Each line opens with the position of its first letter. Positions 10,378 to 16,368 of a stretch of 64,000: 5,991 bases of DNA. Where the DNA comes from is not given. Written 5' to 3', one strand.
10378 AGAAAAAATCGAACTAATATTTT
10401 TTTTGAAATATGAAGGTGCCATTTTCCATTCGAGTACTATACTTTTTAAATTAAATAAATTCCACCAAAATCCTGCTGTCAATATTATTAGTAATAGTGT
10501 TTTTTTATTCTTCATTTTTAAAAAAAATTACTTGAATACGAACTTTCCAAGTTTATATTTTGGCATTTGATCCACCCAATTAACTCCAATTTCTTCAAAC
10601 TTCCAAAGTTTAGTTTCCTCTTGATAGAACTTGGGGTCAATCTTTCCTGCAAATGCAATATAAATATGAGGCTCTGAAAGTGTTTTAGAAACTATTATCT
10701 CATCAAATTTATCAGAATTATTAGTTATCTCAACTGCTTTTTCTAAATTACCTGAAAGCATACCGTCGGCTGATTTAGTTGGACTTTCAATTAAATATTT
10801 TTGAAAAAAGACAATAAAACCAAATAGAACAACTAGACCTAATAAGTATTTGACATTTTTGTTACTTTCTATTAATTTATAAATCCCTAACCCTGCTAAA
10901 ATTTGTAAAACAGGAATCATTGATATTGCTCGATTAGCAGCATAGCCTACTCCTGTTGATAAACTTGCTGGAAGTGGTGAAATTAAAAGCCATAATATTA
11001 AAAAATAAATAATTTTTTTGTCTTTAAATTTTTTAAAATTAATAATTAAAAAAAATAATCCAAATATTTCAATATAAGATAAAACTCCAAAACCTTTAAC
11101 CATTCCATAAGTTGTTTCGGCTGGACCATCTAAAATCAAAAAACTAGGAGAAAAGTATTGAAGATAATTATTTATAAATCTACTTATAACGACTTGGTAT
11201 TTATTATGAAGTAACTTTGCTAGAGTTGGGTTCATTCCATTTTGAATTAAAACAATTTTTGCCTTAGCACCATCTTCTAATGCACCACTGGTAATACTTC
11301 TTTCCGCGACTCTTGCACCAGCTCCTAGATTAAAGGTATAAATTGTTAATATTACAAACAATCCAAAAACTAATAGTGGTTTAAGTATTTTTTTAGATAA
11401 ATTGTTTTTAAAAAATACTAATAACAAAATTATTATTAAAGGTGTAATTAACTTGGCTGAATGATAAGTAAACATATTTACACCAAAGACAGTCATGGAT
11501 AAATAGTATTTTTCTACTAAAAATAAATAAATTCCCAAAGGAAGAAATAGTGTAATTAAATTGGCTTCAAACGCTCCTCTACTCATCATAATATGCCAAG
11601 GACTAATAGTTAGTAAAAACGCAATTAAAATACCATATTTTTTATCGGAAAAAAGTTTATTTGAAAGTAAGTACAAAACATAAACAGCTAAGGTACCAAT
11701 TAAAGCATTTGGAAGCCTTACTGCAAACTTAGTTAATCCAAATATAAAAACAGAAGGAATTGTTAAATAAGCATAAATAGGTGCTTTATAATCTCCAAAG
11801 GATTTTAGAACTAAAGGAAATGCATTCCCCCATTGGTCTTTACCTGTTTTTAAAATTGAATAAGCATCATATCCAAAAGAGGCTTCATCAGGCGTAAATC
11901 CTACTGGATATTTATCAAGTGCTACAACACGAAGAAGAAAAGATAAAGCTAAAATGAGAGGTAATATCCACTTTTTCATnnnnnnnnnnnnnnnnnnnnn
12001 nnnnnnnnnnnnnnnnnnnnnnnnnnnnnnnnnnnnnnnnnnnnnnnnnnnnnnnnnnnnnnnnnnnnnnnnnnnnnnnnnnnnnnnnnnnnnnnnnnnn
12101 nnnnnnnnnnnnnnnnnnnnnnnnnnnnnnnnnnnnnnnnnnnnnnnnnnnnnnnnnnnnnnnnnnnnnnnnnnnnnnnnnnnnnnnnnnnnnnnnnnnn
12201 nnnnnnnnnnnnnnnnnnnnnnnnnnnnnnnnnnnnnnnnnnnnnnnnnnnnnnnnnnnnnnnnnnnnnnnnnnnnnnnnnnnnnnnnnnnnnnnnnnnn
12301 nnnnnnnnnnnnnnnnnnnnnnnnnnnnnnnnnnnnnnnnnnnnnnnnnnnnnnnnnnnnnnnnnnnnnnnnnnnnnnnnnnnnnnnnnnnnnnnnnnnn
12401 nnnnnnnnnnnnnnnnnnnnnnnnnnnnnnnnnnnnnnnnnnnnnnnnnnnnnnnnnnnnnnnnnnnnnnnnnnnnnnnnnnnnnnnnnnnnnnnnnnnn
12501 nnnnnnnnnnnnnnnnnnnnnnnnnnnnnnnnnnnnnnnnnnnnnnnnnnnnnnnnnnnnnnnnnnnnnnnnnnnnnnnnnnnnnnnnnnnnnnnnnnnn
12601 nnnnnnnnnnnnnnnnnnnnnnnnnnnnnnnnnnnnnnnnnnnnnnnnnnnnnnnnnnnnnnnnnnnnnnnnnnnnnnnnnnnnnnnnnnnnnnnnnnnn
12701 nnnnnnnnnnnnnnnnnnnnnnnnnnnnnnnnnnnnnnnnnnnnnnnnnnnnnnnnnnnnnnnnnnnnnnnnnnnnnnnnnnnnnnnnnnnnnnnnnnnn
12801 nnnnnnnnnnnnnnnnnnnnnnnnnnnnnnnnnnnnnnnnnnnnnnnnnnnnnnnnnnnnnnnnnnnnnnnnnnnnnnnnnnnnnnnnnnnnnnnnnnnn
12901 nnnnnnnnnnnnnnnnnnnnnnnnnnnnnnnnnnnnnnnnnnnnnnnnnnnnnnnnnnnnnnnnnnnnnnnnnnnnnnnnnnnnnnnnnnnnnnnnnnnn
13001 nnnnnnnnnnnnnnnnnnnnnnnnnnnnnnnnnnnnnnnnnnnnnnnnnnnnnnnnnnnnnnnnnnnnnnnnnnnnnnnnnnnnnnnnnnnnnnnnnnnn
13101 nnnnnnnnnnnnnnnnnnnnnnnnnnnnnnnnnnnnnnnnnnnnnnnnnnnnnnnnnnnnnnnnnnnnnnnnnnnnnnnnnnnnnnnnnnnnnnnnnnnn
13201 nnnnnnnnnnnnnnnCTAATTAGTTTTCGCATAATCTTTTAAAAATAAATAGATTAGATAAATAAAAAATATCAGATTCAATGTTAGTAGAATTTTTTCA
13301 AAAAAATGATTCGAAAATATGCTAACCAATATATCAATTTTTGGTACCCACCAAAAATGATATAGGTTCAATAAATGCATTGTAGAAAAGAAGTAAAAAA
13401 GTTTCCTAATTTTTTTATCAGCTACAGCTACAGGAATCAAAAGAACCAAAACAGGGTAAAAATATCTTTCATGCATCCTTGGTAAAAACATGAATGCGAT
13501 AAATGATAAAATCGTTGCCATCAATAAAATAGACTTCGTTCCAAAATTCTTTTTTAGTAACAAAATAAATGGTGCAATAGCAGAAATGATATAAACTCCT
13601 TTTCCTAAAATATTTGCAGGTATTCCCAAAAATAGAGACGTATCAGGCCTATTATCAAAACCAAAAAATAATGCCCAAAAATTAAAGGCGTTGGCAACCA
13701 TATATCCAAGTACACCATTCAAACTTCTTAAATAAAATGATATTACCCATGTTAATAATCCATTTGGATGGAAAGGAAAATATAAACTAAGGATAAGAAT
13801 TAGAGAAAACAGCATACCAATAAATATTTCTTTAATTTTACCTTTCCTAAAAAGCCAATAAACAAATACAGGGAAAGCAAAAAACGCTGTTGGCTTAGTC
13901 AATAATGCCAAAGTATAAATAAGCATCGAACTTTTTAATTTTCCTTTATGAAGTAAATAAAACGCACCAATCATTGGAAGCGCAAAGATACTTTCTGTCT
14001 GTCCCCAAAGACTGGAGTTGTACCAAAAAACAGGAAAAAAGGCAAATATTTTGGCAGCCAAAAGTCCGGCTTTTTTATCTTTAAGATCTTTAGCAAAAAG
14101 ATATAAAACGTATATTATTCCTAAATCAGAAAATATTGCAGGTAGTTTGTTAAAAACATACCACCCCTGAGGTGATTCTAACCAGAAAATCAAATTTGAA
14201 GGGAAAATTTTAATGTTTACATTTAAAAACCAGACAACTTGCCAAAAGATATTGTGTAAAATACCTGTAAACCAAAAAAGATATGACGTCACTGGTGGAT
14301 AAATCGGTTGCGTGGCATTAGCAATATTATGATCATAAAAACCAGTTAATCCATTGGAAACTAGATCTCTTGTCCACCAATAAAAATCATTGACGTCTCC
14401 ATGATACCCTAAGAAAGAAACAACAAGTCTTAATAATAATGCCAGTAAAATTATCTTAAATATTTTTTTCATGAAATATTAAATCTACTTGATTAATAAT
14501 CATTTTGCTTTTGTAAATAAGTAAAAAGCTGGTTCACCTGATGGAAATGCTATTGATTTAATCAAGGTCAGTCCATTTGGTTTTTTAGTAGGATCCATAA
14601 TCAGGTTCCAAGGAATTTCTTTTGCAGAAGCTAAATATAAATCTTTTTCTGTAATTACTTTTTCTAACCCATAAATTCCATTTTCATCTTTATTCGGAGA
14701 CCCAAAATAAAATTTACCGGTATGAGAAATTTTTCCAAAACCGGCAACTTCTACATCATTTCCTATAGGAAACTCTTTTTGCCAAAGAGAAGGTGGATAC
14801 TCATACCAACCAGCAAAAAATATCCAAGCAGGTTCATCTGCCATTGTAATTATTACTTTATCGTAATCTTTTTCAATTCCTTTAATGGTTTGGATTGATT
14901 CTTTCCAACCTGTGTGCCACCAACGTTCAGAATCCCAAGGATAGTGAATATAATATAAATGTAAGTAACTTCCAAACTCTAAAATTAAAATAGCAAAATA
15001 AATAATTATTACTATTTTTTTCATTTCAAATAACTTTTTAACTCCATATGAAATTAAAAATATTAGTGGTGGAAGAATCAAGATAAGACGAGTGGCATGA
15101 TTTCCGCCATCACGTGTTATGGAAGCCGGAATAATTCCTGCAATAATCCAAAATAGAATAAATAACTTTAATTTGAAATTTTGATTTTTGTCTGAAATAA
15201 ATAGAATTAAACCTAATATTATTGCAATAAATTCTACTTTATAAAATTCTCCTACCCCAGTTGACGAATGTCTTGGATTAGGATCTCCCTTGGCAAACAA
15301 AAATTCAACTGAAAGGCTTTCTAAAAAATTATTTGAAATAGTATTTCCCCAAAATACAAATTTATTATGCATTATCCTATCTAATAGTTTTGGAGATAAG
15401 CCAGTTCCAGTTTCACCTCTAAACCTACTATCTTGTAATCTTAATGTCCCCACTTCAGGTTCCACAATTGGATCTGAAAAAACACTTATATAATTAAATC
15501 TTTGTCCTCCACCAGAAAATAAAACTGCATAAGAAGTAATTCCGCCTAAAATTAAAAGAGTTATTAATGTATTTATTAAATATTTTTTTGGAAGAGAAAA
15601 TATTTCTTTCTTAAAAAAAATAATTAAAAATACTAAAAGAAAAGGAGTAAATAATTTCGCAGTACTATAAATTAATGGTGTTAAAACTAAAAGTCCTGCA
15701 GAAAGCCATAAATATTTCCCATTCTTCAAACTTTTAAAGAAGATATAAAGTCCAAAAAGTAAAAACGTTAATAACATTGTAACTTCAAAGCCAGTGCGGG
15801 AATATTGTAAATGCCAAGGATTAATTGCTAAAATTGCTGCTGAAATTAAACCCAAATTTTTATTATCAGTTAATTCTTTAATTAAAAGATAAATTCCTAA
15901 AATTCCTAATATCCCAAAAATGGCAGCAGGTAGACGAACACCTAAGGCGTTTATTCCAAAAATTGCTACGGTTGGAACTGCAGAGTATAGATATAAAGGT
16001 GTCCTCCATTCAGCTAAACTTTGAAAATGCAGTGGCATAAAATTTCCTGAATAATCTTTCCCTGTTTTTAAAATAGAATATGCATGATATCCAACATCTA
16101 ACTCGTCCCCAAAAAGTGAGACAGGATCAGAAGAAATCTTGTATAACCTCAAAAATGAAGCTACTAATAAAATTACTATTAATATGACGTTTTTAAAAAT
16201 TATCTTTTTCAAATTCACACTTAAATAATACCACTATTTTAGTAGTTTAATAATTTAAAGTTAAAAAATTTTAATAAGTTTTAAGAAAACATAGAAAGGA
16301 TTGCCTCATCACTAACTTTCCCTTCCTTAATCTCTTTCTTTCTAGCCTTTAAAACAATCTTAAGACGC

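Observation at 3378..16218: Tandem array of six GT39/PMT-like paralogs sharing a conserved C-terminal periplasmic domain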

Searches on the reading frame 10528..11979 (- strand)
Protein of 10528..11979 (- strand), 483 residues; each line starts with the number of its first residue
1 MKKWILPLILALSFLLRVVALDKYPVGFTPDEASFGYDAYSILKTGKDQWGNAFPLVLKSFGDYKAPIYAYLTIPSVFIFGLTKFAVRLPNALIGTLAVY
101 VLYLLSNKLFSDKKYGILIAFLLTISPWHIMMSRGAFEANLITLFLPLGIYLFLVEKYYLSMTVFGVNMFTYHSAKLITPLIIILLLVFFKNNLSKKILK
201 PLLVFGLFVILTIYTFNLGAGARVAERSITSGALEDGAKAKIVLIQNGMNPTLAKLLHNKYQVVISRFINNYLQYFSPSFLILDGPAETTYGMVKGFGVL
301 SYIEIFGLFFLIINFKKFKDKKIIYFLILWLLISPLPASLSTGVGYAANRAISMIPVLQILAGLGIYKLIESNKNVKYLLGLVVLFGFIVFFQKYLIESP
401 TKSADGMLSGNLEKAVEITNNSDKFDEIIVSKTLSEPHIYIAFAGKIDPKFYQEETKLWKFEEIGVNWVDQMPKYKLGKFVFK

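Call 5: search_protein_families(library=pfam, proteins=[window:10528-11979:-], max_evalue=0.01)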
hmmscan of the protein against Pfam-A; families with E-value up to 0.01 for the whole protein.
window:10528-11979:- (483 aa): 2 families
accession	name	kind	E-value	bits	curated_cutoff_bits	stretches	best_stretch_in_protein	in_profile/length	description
PF13231.12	PMT_2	-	1.4e-07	32.3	26.1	1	65-211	2-155/160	Dolichyl-phosphate-mannose-protein mannosyltransferase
PF02366.24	PMT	-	2.2e-05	24.6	22.7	1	67-214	64-221/245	Dolichyl-phosphate-mannose-protein mannosyltransferase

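Call 10: search_protein_families(library=ncbifam, proteins=[window:10528-11979:-], max_evalue=0.01)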
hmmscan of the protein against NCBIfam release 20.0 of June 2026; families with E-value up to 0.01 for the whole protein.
window:10528-11979:- (483 aa): 1 family
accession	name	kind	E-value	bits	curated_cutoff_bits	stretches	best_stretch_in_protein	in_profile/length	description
TIGR03663.1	TIGR03663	subfamily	1e-06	28.1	126.25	1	8-145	6-129/435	flippase activity-associated protein Agl23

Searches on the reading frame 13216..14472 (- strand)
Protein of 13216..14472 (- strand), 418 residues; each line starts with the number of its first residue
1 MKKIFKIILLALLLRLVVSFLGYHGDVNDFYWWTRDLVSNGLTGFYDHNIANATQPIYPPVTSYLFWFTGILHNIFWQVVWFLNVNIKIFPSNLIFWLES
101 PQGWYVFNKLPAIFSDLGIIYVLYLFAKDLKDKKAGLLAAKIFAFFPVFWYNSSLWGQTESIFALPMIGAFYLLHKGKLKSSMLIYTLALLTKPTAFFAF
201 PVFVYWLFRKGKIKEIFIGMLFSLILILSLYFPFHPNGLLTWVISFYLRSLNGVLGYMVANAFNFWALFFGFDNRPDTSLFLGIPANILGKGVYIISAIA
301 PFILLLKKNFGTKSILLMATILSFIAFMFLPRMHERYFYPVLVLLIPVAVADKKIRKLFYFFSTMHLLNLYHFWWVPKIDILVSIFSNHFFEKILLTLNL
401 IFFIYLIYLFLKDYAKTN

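Call 6: search_protein_families(library=pfam, proteins=[window:13216-14472:-], max_evalue=0.01)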
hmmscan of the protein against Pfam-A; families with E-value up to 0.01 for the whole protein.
window:13216-14472:- (418 aa): 0 families

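Call 48: search_protein_families(library=pfam, proteins=[window:13216-14472:-], max_evalue=5)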
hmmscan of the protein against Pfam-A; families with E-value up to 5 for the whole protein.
window:13216-14472:- (418 aa): 0 families

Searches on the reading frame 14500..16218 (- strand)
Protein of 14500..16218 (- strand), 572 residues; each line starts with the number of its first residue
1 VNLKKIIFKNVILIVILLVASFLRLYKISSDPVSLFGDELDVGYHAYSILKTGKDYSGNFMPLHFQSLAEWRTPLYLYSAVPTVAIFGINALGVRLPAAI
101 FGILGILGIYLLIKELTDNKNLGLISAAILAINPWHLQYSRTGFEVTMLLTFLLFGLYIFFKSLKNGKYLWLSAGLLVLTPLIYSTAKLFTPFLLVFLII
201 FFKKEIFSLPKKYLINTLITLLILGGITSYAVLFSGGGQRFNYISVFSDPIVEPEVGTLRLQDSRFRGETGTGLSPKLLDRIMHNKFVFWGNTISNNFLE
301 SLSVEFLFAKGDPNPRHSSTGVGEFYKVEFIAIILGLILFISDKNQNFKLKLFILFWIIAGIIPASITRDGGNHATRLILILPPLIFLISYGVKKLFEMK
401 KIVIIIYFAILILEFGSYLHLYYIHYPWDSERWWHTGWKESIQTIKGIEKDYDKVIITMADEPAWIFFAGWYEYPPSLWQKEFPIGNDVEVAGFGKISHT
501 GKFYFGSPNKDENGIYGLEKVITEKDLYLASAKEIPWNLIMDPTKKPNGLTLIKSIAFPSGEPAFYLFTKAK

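Call 5: search_protein_families(library=pfam, proteins=[window:14500-16218:-], max_evalue=0.01)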
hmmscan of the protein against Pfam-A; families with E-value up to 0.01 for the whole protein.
window:14500-16218:- (572 aa): 2 families
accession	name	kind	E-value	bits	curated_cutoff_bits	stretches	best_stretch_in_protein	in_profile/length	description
PF13231.12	PMT_2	-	4.3e-13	50.2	26.1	1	73-223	3-153/160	Dolichyl-phosphate-mannose-protein mannosyltransferase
PF02366.24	PMT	-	2.2e-05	24.6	22.7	1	15-214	2-218/245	Dolichyl-phosphate-mannose-protein mannosyltransferase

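Call 10: search_protein_families(library=ncbifam, proteins=[window:14500-16218:-], max_evalue=0.01)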
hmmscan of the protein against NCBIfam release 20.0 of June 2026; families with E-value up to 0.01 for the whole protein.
window:14500-16218:- (572 aa): 2 families
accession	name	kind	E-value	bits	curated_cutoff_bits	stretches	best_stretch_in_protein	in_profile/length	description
TIGR03663.1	TIGR03663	subfamily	3.5e-12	46.1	126.25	1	12-198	3-174/435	flippase activity-associated protein Agl23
NF047440.1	LA3751_2_3_fam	subfamily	6e-05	22.1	200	0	78-226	87-235/460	LA_3751/LA_3752 family putative glycosyltransferase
